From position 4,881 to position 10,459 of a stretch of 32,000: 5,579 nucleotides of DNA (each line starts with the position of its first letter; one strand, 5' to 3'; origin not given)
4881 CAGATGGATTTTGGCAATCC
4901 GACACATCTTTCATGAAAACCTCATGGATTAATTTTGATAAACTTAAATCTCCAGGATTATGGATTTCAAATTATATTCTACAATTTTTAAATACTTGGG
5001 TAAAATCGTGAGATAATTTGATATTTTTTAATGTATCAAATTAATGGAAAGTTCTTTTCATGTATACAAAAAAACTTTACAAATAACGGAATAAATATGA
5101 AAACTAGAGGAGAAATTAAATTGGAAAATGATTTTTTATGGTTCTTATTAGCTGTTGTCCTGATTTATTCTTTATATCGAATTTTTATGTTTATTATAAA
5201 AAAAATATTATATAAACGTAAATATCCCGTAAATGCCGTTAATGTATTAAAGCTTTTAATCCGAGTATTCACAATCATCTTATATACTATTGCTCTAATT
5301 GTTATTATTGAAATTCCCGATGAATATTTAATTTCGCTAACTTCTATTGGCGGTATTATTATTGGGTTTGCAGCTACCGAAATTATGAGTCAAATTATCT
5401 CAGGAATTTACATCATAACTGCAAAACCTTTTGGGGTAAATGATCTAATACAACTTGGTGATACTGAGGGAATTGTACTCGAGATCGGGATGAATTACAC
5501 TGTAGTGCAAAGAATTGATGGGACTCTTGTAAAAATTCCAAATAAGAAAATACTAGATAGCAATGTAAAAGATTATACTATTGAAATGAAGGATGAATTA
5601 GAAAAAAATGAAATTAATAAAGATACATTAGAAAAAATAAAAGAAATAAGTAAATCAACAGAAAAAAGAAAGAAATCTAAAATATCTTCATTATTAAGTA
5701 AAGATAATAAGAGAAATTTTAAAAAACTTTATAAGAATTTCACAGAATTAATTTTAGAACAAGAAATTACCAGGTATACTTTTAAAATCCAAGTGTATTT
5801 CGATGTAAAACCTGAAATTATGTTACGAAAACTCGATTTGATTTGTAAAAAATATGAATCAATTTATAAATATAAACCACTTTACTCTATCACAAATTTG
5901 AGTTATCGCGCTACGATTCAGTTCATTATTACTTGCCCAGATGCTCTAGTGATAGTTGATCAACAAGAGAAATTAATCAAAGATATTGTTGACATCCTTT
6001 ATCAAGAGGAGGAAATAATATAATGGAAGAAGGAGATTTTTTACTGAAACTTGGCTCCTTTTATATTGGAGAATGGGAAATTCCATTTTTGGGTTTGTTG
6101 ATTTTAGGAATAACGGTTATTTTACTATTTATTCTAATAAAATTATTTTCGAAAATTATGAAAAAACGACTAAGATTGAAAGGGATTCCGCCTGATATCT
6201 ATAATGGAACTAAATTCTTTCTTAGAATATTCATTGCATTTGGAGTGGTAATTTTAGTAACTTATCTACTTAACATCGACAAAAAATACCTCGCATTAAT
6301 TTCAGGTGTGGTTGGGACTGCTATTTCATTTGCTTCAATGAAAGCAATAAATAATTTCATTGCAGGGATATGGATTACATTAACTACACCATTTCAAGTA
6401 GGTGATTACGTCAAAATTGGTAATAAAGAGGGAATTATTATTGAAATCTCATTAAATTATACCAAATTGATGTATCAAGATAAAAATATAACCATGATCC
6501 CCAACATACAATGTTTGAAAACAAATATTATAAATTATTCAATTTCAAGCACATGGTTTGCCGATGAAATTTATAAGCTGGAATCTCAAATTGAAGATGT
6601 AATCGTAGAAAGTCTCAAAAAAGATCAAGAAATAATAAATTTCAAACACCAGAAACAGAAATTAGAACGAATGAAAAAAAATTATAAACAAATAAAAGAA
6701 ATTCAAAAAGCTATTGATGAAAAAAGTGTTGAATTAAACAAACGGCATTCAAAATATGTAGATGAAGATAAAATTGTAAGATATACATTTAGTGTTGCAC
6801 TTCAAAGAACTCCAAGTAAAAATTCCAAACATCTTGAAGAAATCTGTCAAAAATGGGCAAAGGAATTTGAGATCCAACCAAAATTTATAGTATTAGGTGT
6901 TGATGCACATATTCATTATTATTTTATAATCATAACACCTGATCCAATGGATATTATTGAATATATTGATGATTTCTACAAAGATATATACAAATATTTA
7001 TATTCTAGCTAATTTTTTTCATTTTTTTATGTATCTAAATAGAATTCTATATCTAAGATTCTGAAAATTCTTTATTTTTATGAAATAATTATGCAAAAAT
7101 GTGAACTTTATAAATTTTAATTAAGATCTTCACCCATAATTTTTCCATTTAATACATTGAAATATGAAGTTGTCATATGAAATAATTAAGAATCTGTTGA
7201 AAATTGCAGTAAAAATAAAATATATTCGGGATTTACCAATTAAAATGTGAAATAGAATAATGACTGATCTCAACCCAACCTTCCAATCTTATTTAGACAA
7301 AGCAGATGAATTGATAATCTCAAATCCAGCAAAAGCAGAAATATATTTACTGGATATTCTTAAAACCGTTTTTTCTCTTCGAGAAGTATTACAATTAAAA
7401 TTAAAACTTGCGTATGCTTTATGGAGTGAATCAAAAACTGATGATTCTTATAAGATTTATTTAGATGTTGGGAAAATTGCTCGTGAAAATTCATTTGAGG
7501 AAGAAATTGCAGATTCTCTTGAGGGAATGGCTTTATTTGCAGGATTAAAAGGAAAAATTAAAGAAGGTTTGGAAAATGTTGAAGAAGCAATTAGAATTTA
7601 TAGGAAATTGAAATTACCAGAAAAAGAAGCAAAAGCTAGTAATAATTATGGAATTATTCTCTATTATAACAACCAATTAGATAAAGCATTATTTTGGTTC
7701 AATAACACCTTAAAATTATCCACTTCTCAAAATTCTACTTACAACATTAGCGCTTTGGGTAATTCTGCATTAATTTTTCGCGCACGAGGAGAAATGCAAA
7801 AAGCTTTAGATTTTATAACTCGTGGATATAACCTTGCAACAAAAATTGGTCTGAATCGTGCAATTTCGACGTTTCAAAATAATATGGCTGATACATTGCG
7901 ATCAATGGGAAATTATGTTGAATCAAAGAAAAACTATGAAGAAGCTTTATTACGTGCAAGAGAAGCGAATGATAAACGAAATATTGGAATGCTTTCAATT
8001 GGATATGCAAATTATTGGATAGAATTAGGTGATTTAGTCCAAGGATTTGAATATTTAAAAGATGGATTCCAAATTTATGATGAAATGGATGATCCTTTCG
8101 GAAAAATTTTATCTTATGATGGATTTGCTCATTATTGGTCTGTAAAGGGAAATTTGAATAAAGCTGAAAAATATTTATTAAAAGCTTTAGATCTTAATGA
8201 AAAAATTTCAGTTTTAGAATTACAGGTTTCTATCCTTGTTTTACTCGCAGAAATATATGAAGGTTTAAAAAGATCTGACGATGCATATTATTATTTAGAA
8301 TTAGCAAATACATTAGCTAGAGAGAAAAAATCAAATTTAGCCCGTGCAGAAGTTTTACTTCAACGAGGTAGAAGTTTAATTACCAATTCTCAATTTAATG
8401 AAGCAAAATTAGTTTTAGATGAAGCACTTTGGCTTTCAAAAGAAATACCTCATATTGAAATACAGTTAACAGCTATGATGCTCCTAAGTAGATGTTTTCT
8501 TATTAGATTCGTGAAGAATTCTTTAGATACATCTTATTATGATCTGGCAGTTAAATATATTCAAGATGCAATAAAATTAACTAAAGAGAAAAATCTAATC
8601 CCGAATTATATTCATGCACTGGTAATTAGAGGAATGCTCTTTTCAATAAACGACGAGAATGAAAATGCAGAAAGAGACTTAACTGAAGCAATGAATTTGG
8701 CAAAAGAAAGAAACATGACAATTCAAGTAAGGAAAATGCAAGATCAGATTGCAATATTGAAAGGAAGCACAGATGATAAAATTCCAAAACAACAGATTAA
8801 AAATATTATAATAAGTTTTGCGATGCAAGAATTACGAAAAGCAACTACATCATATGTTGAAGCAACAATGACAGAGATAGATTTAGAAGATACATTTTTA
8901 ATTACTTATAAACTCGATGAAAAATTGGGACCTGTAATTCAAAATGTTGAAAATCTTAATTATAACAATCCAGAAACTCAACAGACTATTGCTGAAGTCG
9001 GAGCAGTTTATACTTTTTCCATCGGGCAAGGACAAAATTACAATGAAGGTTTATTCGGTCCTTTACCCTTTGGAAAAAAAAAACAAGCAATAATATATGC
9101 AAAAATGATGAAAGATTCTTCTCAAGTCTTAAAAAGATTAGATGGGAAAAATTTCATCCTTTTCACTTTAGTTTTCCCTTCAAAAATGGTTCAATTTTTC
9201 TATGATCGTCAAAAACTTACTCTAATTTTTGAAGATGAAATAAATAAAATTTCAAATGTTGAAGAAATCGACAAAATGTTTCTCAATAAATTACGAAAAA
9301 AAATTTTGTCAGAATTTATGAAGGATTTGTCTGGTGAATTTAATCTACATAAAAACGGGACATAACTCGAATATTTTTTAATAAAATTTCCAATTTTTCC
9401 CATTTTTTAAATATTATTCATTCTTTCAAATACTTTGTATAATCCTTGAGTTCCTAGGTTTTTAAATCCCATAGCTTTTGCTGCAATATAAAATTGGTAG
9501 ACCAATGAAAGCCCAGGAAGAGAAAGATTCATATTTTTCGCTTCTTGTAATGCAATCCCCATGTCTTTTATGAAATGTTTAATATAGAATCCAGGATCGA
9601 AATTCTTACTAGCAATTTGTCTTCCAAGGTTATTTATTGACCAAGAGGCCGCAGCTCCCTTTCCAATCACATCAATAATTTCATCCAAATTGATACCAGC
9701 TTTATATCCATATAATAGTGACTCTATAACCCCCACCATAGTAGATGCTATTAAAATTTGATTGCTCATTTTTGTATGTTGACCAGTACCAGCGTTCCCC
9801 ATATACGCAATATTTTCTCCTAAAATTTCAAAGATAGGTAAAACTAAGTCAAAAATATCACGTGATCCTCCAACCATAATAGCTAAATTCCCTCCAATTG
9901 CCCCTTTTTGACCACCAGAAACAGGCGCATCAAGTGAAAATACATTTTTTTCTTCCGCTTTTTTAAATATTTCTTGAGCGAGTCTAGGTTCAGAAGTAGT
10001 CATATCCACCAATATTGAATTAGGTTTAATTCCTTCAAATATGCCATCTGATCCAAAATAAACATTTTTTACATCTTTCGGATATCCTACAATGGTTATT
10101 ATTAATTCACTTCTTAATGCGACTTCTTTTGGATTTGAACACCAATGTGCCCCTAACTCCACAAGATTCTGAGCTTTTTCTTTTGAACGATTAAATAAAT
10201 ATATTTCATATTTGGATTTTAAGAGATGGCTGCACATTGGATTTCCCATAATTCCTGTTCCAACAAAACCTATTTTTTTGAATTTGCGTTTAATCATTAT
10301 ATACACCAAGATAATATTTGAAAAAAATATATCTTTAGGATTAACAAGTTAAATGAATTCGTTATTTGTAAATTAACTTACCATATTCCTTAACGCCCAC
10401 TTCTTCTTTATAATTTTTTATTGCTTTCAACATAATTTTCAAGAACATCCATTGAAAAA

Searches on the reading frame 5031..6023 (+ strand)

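Call 103: search_protein_families(library=pfam, proteins=[window:5031-6023:+], max_evalue=0.001)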
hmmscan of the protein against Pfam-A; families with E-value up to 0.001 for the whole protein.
window:5031-6023:+ (330 aa): 1 family
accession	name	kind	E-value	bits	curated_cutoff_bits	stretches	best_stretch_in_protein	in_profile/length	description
PF00924.24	MS_channel_2nd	-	4.1e-16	59.3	20.2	1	118-182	2-66/68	Mechanosensitive ion channel, beta-domain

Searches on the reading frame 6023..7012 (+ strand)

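Call 103: search_protein_families(library=pfam, proteins=[window:6023-7012:+], max_evalue=0.001)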
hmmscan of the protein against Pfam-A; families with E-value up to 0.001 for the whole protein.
window:6023-7012:+ (329 aa): 1 family
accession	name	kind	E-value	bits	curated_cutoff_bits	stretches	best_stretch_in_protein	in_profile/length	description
PF00924.24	MS_channel_2nd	-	1.5e-15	57.5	20.2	1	108-173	2-67/68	Mechanosensitive ion channel, beta-domain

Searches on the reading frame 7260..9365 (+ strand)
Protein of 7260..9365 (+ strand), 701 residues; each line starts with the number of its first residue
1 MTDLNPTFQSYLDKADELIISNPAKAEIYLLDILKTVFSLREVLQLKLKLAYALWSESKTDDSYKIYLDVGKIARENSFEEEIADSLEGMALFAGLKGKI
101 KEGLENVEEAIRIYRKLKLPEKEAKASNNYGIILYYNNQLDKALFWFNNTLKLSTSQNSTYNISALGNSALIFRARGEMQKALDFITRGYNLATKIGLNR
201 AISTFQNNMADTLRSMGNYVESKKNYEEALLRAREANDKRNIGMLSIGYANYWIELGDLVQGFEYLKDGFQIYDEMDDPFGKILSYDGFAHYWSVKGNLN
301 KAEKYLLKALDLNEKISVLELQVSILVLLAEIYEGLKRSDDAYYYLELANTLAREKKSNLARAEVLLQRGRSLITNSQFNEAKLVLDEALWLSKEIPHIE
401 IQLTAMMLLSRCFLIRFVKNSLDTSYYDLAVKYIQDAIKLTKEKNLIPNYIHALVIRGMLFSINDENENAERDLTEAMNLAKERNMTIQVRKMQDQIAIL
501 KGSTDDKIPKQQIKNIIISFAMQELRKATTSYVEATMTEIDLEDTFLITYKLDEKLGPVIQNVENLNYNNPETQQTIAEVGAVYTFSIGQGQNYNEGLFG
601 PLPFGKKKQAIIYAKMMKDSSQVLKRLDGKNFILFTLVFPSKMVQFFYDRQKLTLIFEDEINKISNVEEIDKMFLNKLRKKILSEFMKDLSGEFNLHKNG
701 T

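Call 45: search_protein_families(library=pfam, proteins=[window:7260-9365:+], max_evalue=0.001)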
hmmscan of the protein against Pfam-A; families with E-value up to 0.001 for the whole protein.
window:7260-9365:+ (701 aa): 9 families
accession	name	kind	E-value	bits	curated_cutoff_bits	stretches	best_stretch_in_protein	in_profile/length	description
PF13424.12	TPR_12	-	1.3e-21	77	30.1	2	83-153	2-74/77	Tetratricopeptide repeat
PF17874.7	TPR_MalT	-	3.3e-16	59.9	45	2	216-484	53-313/336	MalT-like TPR region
PF07719.23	TPR_2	-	3.1e-13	49.2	27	0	124-153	1-30/34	Tetratricopeptide repeat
PF00515.34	TPR_1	-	2.3e-10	40.3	27.8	0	207-231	5-29/34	Tetratricopeptide repeat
PF13181.12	TPR_8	-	2e-09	37.3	25.7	0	206-233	4-31/34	Tetratricopeptide repeat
PF13432.12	TPR_16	-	1.2e-05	26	32.7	0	297-347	11-56/65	Tetratricopeptide repeat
PF13374.12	TPR_10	-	3.6e-05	24.1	27.5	0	206-236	5-35/42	Tetratricopeptide repeat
PF12862.13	ANAPC5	-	0.00012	22.5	23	0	424-491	11-78/91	Anaphase-promoting complex subunit 5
PF13176.12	TPR_7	-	0.00031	21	27.9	0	165-188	1-24/36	Tetratricopeptide repeat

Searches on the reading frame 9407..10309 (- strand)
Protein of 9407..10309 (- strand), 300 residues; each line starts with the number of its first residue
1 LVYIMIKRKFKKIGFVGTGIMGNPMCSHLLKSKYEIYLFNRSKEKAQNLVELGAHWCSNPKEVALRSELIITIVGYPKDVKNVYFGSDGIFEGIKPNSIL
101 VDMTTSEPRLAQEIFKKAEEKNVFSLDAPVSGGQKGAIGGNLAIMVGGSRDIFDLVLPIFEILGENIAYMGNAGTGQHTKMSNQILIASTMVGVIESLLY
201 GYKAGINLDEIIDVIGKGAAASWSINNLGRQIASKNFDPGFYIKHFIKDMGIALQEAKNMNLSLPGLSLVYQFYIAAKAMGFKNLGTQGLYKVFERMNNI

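Call 45: search_protein_families(library=pfam, proteins=[window:9407-10309:-], max_evalue=0.001)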
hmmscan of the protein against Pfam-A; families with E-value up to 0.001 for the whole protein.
window:9407-10309:- (300 aa): 4 families
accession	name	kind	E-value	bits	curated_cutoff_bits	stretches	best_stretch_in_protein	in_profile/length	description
PF03446.21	NAD_binding_2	-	5.9e-51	173.1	21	1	12-171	1-161/161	NAD binding domain of 6-phosphogluconate dehydrogenase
PF14833.11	NAD_binding_11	-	5e-32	111.2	30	1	174-293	1-121/122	NAD-binding of NADP-dependent 3-hydroxyisobutyrate dehydrogenase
PF03807.23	F420_oxidored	-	1.1e-06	29.6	21.6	1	12-103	1-91/94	NADP oxidoreductase coenzyme F420-dependent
PF01488.26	Shikimate_DH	-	9.1e-06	26.2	24.3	1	10-52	12-55/138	Shikimate / quinate 5-dehydrogenase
